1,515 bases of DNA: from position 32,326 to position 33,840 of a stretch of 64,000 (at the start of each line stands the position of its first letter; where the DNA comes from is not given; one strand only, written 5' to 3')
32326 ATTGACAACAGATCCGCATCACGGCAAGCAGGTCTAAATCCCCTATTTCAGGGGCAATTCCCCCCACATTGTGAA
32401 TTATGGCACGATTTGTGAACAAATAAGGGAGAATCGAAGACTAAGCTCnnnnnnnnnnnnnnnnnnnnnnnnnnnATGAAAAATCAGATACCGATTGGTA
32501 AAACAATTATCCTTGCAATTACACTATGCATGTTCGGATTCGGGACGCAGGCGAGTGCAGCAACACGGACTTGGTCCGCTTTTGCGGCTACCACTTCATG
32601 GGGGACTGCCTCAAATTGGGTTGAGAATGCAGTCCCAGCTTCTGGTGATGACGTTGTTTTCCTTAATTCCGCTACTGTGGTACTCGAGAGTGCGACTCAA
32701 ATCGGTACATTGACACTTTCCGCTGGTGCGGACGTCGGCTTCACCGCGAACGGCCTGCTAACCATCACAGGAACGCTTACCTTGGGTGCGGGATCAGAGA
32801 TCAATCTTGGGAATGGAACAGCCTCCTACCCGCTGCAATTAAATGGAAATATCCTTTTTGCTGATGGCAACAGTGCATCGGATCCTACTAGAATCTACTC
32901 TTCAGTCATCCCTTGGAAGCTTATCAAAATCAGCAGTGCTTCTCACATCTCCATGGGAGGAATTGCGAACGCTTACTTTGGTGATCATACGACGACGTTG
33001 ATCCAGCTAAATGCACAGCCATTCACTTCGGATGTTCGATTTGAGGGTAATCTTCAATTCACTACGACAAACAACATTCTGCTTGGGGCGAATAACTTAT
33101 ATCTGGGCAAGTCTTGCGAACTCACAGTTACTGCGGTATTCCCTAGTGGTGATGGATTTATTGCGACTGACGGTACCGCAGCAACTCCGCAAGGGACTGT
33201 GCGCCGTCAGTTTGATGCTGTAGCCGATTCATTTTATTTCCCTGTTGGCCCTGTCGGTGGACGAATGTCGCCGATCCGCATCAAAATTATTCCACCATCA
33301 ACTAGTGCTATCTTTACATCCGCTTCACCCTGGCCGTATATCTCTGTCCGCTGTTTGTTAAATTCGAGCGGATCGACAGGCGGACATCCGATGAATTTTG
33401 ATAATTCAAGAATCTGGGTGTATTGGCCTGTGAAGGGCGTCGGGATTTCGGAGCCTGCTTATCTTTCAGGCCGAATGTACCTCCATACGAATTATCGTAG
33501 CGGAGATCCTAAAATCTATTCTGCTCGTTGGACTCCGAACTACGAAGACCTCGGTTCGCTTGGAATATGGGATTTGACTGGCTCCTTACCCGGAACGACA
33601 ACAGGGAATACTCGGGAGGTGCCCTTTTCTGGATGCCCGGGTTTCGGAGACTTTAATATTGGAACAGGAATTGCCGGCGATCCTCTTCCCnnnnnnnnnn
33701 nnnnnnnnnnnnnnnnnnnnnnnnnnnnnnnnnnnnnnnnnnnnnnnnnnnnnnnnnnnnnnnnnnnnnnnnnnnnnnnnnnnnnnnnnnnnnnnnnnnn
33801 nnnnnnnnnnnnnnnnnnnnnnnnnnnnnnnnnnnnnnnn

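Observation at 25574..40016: Two paralogous units each pair a sigma-54-type two-component system with a T9SS cargo gene and a CTD minigene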

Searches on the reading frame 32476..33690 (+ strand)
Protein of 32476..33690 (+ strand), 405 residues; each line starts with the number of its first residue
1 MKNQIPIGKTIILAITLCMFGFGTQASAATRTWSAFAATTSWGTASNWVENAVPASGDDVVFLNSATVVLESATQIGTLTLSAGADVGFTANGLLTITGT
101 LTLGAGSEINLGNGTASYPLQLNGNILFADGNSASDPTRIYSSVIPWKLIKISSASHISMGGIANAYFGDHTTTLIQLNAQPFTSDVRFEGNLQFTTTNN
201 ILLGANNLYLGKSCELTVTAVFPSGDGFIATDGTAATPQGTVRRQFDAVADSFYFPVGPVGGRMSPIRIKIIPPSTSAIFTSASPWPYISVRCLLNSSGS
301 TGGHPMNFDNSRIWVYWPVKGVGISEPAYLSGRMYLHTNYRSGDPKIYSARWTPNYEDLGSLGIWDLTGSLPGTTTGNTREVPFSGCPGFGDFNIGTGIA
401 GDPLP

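Call 22: find_related_loci(query=A2, collection=genome_contigs, flank=10000)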
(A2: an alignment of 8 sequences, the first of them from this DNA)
Query A2 (405 aa) in genome_contigs; peptide patterns used: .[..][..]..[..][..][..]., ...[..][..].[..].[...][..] (x = any residue, [..] = any of these).
26 stretches matched a pattern; 4 encode a relative of the query (tblastn E <= 1e-3); 4 distinct loci.
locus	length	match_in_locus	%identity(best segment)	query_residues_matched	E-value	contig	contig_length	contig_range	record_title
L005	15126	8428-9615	51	12-405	5e-109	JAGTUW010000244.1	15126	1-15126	MAG: Bacteroidetes bacterium isolate SH-MAG12 SH-MAG12_contig_000244, whole genome shotgun sequence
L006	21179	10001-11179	44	1-405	2e-95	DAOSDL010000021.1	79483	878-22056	MAG TPA_asm: Bacteroidota bacterium isolate AMR_MDS_1832 NODE_227_length_79483_cov_10.269779, whole genome shotgun seque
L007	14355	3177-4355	39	10-405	3e-73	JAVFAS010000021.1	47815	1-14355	MAG: Bacteroidota bacterium isolate BF4_97 NODE_2067_length_47815_cov_7.940278_Biofilm4, whole genome shotgun sequence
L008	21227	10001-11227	38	12-405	2e-73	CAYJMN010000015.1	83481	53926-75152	MAG TPA_asm: uncultured Chromatiales bacterium isolate ERP124720_co1_202 genome assembly, contig: NODE_419_length_83481_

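Call 58: predict_structure(alignment_id=A1)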
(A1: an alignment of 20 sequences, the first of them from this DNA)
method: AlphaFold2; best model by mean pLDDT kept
length: 405 residues; sequences in the alignment: 20
mean_pLDDT: 87.7   pTM: 0.87
mean pLDDT of the five models: 87.7, 86.7, 86.2, 86.1, 84.3
residues with pLDDT >= 90: 247; 70-90: 112; 50-70: 38; < 50: 8
segments of 3 or more residues with pLDDT < 50: 1-4, 23-25
pLDDT, mean of each block of 10 residues (from residue 1): 52 62 64 87 94 95 94 94 94 88 97 81 96 92 89 95 96 91 96 94 96 94 86 90 93 94 94 77 93 76 76 86 91 92 84 91 92 83 94 82 67
secondary structure, 60 per line:
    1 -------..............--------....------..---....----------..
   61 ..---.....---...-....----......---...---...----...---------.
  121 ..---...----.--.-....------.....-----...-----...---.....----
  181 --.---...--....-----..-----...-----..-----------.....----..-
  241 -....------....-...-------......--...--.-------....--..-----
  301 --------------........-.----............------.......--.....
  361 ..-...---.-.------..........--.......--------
elements in order: H8-21 E30-33 E59-62 E66-70 E74-76 E78-81 E86-91 E95-97 E101-103 E108-110 E120-122 E126-128 E138-141 E148-152 E158-160 E166-168 E172-176 E187-189 E192-195 E208-210 E229-233 E242-245 E252-255 E257-259 E267-272 E288-291 E315-322 E329-337 E347-353 H356-362 E364-366 E379-388 E391-397

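Call 61: fold_search(model_id=the predicted structure, library=pdb)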
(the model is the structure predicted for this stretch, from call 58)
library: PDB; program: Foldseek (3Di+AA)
matches with E <= 10: 175; with E <= 0.001: 0
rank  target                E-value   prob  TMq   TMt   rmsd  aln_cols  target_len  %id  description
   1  6e0v_A                1.4e-01  0.09  0.17  0.13  17.4       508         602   11  Apo crystal structure of the colanidase tailspike protein gp150 of Phage Phi92 (released 2019-07-17)
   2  5j44_A                5.9e-01  0.07  0.15  0.08  14.2       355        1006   12  Crystal structure of the Secreted Extracellular protein A (SepA) from Shigella flexneri (released 2017-04-12)
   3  9rkv_M                6.9e-01  0.04  0.15  0.12  32.9       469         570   10  Agrobacterium phage 7-7-1 tail fibers (released 2025-12-10)
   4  4ru4_B                8.4e-01  0.06  0.19  0.15  16.0       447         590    9  Crystal structure of the tailspike protein gp49 from Pseudomonas phage LKA1 (released 2015-11-18)
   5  7o7a_A                1.0e+00  0.07  0.17  0.17  13.0       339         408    9  Structure of the PL6 family alginate lyase Pedsa0632 from Pseudopedobacter saltans (released 2021-07-28)
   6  5awg_A                1.1e+00  0.08  0.16  0.17  12.1       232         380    9  Crystal structure of Hg-bound SufB-SufC-SufD complex from Escherichia coli (released 2015-11-11)
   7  7o7a_B                1.1e+00  0.06  0.15  0.15  14.2       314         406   10  Structure of the PL6 family alginate lyase Pedsa0632 from Pseudopedobacter saltans (released 2021-07-28)
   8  2wys_A                1.1e+00  0.06  0.11  0.09  15.5       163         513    8  High resolution crystallographic structure of the Clostridium thermocellum N-terminal endo-1,4-beta-D-xylanase 10B (Xy (released 2010-08-25)
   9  7o84_B                1.2e+00  0.06  0.17  0.17  14.3       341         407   10  Structure of the PL6 family alginate lyase Pedsa0632 from Pseudopedobacter saltans in complex with substrate (released 2021-07-28)
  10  1ksi_A                1.5e+00  0.01  0.05  0.04  26.0       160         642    9  CRYSTAL STRUCTURE OF A EUKARYOTIC (PEA SEEDLING) COPPER-CONTAINING AMINE OXIDASE AT 2.2A RESOLUTION (released 1997-12-24)
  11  5a55                  1.7e+00  0.02  0.09  0.04  19.1       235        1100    9  The native structure of GH101 from Streptococcus pneumoniae TIGR4 (released 2015-09-02)
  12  5hdw                  1.7e+00  0.01  0.06  0.12  17.4       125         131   10  ApaG Domain of FBxo3 (released 2016-04-06)
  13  8bwk_D                1.8e+00  0.03  0.15  0.10  13.7       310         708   13  Metagenomic derived PL6 alginate lyase (released 2023-12-20)
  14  5mg3_C                2.0e+00  0.03  0.12  0.11  15.6       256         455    8  EM fitted model of bacterial holo-translocon (released 2016-12-28)
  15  9jsh_E                2.0e+00  0.02  0.07  0.06  17.2       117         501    8  Clostridium perfringens iota toxin pore Ib in prepore III state (released 2025-05-14)
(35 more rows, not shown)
